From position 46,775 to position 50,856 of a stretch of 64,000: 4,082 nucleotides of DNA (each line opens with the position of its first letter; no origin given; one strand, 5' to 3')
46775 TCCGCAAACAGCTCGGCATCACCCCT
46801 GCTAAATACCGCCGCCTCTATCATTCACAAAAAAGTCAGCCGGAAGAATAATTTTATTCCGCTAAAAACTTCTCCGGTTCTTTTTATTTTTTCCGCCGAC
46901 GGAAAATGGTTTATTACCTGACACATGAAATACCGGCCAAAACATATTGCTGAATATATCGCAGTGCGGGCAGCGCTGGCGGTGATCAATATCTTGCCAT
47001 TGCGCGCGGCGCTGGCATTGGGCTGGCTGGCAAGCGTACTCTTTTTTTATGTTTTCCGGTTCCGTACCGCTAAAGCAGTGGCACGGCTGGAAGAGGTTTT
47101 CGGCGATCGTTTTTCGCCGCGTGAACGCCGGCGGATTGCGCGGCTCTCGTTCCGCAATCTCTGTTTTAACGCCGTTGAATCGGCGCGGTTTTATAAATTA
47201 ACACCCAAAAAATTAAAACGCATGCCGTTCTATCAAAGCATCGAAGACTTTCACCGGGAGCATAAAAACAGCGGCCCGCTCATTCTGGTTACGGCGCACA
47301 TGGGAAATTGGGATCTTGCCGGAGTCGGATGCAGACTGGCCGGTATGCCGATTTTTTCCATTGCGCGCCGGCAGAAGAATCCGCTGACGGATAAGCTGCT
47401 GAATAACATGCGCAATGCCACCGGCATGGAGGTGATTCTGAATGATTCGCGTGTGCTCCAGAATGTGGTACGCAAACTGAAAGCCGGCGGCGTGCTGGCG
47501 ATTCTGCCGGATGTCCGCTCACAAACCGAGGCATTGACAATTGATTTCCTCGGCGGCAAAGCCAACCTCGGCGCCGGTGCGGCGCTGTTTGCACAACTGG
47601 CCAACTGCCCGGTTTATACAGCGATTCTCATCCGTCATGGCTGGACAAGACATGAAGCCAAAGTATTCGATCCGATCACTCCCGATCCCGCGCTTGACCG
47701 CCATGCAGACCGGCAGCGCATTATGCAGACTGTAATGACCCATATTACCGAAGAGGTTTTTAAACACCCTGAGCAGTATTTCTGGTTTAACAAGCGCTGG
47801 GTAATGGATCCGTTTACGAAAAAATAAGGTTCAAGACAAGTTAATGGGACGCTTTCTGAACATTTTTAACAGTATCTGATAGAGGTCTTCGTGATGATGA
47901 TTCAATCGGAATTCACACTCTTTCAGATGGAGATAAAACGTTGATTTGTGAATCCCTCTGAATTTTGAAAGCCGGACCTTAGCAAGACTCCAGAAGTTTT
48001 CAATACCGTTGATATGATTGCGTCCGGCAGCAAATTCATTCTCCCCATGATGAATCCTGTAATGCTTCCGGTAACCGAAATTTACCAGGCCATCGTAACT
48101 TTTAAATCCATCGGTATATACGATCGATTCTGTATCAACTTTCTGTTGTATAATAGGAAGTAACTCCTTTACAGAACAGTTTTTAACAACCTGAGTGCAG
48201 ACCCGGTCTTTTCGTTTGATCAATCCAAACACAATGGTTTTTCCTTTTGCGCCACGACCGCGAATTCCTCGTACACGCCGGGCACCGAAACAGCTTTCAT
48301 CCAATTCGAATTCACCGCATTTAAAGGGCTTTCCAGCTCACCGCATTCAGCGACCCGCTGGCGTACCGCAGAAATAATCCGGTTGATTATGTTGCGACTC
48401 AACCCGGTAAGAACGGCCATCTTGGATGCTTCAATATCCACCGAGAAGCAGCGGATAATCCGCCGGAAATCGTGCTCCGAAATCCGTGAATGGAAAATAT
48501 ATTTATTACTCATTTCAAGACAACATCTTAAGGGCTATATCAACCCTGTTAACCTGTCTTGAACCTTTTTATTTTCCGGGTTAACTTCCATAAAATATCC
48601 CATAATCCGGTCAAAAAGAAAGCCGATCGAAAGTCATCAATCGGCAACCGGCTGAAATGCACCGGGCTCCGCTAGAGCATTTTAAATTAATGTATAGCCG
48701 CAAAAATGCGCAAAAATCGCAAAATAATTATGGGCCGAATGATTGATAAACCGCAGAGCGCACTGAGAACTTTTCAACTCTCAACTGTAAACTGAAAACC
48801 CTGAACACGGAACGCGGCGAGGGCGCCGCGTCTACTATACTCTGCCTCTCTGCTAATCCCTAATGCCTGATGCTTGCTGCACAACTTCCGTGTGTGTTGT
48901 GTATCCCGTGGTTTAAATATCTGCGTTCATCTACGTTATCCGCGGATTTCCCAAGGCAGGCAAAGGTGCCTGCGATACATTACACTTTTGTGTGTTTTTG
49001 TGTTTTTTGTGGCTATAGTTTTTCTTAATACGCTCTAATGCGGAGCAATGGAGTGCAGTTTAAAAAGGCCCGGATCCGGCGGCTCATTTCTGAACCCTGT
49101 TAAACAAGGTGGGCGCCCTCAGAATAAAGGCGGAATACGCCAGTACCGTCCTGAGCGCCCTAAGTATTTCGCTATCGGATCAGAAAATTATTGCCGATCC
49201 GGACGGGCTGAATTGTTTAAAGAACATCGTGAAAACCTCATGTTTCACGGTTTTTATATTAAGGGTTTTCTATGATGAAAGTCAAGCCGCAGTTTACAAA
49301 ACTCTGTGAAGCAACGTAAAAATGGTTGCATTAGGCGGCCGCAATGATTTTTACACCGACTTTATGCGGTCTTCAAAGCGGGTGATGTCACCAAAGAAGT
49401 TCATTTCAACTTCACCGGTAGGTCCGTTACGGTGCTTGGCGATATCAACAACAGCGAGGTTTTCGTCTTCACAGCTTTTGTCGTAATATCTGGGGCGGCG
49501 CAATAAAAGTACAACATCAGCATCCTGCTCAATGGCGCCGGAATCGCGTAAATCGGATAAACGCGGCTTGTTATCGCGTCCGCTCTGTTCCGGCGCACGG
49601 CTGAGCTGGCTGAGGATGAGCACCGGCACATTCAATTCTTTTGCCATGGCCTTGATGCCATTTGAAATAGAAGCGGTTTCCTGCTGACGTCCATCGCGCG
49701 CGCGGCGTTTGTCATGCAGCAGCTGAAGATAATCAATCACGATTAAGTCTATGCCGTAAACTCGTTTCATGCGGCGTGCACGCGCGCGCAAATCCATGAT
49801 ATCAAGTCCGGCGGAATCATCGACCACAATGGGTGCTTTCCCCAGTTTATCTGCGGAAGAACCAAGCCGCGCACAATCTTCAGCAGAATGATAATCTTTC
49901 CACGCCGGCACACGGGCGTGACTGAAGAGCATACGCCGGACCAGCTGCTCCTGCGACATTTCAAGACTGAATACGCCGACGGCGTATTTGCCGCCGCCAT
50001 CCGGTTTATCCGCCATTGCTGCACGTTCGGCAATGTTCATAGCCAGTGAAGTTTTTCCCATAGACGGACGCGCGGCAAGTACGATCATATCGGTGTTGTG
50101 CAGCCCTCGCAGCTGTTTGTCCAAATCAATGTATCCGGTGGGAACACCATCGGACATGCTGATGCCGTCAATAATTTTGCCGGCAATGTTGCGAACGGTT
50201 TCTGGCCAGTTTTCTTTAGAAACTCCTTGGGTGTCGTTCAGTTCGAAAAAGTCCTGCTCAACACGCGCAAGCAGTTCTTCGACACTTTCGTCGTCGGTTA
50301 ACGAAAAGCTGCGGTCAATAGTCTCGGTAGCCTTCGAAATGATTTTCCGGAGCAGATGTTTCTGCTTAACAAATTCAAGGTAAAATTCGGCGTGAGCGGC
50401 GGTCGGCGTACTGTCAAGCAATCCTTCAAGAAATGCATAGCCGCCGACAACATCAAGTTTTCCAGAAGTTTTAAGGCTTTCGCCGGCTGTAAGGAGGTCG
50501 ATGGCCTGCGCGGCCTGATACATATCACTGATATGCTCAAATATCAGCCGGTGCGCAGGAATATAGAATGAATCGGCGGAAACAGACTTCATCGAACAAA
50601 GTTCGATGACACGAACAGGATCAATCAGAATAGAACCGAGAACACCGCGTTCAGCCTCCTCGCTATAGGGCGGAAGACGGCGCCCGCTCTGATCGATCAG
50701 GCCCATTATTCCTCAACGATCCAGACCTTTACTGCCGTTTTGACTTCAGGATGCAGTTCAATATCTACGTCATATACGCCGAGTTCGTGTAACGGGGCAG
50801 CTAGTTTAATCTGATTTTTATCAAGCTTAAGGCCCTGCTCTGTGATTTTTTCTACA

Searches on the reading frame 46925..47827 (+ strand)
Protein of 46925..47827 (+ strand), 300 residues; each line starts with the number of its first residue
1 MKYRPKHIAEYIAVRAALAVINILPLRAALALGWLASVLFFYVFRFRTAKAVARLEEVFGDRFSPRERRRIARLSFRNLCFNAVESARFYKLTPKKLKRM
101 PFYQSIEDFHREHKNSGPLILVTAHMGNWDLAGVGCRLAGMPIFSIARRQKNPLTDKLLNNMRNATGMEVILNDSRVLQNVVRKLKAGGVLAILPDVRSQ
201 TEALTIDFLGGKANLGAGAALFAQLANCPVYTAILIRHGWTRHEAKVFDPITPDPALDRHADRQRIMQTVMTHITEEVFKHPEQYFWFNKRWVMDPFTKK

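Call 13: search_protein_families(library=pfam, proteins=[window:46925-47827:+])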
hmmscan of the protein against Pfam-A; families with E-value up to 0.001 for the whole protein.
window:46925-47827:+ (300 aa): 1 family
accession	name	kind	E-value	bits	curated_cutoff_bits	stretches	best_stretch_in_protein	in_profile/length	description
PF03279.18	Lip_A_acyltrans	-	8.5e-37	127.4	22.3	1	12-292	17-293/295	Bacterial lipid A biosynthesis acyltransferase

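Call 42: find_encoding_contigs(protein=window:46925-47827:+, flank=4000, max_places=10)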
Protein window:46925-47827:+ (300 aa): 5 contigs read that carry it; 3 places shown.
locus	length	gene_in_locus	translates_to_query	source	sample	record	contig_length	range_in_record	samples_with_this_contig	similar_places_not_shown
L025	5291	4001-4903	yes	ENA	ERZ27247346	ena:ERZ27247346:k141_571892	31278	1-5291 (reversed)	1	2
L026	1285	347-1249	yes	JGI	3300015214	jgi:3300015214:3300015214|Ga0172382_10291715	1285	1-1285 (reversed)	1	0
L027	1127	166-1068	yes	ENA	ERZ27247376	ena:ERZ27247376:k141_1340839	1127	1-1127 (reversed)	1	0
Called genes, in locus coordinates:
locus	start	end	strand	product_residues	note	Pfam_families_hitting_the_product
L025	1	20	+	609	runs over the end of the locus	PF13768:VWA_3 (faint), PF00092:VWA, PF13519:VWA_2, PF13432:TPR_16 (faint)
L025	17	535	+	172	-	-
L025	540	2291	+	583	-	PF13584:BatD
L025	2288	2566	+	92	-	-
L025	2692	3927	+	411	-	PF10114:PocR (faint), PF12833:HTH_18, PF00165:HTH_AraC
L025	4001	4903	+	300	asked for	PF03279:Lip_A_acyltrans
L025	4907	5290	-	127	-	?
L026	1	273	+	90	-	?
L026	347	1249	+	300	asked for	PF03279:Lip_A_acyltrans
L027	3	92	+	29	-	?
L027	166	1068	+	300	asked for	PF03279:Lip_A_acyltrans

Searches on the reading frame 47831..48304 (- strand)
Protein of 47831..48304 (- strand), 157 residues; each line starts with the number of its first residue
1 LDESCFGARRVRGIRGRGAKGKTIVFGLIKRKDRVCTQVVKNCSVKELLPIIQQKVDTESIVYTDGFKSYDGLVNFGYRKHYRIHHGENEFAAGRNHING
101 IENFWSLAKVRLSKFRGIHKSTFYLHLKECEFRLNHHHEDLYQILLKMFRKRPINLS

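Call 13: search_protein_families(library=pfam, proteins=[window:47831-48304:-])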
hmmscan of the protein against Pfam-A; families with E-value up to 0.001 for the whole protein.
window:47831-48304:- (157 aa): 1 family
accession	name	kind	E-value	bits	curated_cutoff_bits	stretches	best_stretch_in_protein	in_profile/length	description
PF12762.13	DDE_Tnp_IS1595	-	5.9e-23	82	27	1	8-135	23-153/153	ISXO2-like transposase domain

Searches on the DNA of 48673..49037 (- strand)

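Call 37: search_dna_similar(query=window:48673-49037:-, collection=plasmids, mode=distant, max_evalue=0.01)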
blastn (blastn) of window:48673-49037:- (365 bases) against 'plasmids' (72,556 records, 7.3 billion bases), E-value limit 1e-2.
No match.

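Call 80: search_dna_similar(query=window:48673-49037:-, collection=phages, mode=distant, max_evalue=0.01)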
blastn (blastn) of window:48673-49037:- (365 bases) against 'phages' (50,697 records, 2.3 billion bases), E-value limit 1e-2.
No match.
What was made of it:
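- Tried and rejected: Plasmids and phages: no match (calls 37, 80).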

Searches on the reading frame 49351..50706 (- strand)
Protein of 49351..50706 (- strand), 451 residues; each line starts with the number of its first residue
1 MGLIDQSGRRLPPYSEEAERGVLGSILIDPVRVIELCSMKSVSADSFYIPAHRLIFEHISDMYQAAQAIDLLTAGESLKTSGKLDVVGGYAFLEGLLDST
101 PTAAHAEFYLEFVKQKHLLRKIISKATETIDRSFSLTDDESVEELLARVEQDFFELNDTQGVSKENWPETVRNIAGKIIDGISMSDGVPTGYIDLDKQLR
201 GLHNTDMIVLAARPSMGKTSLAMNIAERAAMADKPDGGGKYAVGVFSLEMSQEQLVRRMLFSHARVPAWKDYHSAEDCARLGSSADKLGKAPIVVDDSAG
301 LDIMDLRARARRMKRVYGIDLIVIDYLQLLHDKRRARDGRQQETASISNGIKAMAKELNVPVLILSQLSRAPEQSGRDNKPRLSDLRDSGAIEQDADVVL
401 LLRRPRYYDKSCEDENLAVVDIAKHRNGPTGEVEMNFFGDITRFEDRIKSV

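Call 13: search_protein_families(library=pfam, proteins=[window:49351-50706:-])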
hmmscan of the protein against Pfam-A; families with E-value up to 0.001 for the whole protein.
window:49351-50706:- (451 aa): 3 families
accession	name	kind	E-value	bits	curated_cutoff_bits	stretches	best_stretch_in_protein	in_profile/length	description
PF03796.21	DnaB_C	-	2.2e-90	302.9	27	1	187-446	1-255/255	DnaB-like helicase C terminal domain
PF00772.26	DnaB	-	3.4e-25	88.5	23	1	12-115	2-103/103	DnaB-like helicase N terminal domain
PF13481.12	AAA_25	-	8.4e-12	45.6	27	1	205-369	33-191/195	AAA domain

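Call 22: find_encoding_contigs(protein=window:49351-50706:-, flank=3000, max_places=6)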
Protein window:49351-50706:- (451 aa): 3 contigs read that carry it; 1 place shown.
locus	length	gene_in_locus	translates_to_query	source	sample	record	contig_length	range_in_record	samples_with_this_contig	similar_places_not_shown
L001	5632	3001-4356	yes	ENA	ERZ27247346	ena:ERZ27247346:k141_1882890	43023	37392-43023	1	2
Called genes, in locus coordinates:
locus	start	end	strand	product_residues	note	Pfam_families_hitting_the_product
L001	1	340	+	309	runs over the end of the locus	PF13793:Pribosyltran_N, PF00156:Pribosyltran, PF14572:Pribosyl_synth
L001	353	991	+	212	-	PF01386:Ribosomal_L25p, PF14693:Ribosomal_TL5_C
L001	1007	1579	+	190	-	PF01195:Pept_tRNA_hydro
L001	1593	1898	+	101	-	PF01250:Ribosomal_S6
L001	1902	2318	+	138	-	PF00436:SSB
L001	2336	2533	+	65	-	PF01084:Ribosomal_S18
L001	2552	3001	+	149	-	PF01281:Ribosomal_L9_N, PF03948:Ribosomal_L9_C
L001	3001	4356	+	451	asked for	PF00772:DnaB, PF03796:DnaB_C, PF13481:AAA_25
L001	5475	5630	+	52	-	?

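Call 39: find_related_loci(query=window:49351-50706:-, collection=genome_contigs, flank=5000)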
Query window:49351-50706:- (451 aa) in genome_contigs; peptide patterns used: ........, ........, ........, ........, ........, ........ (x = any residue, [..] = any of these).
104 stretches matched a pattern; 3 encode a relative of the query (tblastn E <= 1e-3); 3 distinct loci.
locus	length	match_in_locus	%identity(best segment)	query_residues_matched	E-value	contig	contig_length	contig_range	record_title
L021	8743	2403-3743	73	1-447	0e+0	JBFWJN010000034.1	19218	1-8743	MAG: Kiritimatiellales bacterium isolate CA_2019_NHSR_2 NODE_6328_length_19218_cov_3.827615_NHSR, whole genome shotgun s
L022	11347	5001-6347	74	1-447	0e+0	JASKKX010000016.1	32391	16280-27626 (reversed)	MAG: Verrucomicrobiota bacterium isolate DJKA62_ANT-KO_bin.21 scaffold_174, whole genome shotgun sequence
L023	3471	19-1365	46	10-445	3e-110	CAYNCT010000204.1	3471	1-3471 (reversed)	MAG TPA_asm: uncultured Verrucomicrobiota bacterium isolate binchicken_co274_328 genome assembly, contig: NODE_64810_len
